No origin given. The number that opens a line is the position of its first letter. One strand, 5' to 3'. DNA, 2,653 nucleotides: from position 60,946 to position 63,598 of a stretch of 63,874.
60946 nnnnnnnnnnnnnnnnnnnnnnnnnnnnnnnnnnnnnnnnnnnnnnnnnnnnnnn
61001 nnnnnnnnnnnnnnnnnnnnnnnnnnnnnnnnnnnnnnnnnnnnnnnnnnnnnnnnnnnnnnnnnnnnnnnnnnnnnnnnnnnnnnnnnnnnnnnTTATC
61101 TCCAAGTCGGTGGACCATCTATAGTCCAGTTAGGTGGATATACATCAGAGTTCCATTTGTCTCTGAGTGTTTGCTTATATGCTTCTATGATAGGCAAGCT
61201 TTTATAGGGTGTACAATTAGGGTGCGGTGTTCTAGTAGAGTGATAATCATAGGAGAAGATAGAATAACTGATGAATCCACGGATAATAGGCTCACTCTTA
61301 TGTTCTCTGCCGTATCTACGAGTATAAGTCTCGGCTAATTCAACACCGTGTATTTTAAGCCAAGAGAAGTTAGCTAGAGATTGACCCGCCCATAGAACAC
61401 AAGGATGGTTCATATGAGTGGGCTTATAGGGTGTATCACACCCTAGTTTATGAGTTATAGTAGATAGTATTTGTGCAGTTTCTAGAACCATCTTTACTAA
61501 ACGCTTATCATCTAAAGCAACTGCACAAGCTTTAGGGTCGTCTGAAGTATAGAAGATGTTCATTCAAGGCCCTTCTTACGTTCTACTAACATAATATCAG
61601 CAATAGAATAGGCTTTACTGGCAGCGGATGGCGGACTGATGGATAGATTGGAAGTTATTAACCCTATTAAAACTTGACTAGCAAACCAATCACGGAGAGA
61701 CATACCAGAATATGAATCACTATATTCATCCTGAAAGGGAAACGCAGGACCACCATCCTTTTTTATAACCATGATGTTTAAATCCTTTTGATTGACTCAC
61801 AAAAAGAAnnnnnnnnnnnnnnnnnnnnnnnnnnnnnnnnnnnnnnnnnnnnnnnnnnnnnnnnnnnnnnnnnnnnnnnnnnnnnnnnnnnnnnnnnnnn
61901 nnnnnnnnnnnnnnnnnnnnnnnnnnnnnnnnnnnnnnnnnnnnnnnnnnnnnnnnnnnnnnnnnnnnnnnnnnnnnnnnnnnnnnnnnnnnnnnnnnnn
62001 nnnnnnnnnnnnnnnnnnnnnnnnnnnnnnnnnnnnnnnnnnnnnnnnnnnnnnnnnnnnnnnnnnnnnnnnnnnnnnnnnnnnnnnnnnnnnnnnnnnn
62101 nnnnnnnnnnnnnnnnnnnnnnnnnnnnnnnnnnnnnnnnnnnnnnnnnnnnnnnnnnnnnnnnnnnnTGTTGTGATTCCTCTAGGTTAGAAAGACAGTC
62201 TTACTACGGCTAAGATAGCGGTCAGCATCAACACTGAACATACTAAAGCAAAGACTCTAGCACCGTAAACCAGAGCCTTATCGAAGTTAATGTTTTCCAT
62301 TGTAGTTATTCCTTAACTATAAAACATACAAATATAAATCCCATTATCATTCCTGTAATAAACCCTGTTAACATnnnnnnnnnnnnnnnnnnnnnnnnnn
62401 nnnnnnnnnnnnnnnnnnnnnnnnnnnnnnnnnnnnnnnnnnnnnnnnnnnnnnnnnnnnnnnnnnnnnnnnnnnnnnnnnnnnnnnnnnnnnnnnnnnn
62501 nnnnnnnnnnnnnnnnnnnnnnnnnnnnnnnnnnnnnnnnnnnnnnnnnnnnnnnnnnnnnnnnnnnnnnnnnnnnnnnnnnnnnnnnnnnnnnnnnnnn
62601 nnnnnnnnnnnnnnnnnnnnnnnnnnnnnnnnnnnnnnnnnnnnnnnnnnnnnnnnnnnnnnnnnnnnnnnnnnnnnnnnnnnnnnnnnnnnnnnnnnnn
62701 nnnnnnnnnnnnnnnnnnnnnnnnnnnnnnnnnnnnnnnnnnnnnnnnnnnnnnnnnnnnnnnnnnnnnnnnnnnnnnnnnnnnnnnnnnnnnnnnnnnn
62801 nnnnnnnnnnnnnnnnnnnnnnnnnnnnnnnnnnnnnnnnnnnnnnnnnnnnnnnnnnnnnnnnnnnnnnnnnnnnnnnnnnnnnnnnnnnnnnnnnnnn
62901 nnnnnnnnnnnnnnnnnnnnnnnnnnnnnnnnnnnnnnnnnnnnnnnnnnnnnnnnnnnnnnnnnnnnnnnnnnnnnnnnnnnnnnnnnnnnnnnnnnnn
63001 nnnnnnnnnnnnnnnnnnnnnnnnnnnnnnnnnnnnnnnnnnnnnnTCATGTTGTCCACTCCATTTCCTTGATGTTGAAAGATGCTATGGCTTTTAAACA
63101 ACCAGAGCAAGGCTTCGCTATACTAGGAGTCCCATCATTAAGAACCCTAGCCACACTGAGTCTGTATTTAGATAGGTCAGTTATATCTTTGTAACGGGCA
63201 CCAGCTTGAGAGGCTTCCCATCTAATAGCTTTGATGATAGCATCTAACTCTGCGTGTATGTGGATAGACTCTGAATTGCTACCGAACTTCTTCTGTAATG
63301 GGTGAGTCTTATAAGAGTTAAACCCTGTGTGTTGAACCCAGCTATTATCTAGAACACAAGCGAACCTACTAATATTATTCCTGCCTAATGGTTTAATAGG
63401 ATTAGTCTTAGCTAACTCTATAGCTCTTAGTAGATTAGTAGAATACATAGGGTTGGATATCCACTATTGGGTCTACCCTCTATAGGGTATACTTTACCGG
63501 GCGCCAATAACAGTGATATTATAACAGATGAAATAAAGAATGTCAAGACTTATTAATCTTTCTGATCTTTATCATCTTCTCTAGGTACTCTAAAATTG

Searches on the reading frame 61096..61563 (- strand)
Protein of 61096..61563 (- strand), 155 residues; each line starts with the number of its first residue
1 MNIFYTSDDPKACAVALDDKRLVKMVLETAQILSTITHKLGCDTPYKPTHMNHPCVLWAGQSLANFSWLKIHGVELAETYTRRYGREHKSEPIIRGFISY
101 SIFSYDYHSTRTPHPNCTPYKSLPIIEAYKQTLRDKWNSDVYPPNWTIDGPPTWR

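Call 44: search_protein_families(library=pfam, proteins=[window:61096-61563:-], max_evalue=0.01)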
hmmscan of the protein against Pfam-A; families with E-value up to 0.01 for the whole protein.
window:61096-61563:- (155 aa): 1 family
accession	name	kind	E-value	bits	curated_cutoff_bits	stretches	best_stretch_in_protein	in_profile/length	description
PF03013.19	Pyr_excise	-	6.3e-10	39.7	23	1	1-87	1-76/81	Pyrimidine dimer DNA glycosylase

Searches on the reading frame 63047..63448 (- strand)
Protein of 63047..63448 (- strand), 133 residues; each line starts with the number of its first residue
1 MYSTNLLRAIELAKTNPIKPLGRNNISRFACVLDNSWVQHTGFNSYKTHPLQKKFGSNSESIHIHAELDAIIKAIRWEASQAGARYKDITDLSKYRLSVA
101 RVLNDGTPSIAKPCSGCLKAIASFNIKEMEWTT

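Call 12: search_protein_families(library=pfam, proteins=[window:63047-63448:-], max_evalue=0.01)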
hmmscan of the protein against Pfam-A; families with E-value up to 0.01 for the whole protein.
window:63047-63448:- (133 aa): 1 family
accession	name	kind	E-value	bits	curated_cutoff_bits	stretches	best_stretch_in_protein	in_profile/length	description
PF00383.29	dCMP_cyt_deam_1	-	0.001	19.4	25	1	33-129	31-98/102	Cytidine and deoxycytidylate deaminase zinc-binding region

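Call 51: search_protein_families(library=phrogs, proteins=[window:63047-63448:-], max_evalue=0.001)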
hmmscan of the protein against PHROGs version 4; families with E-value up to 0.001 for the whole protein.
window:63047-63448:- (133 aa): 1 family
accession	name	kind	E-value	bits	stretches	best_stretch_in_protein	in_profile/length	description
phrog_174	-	DNA, RNA and nucleotide metabolism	1.7e-06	28.9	1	36-128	147-220/384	dCMP deaminase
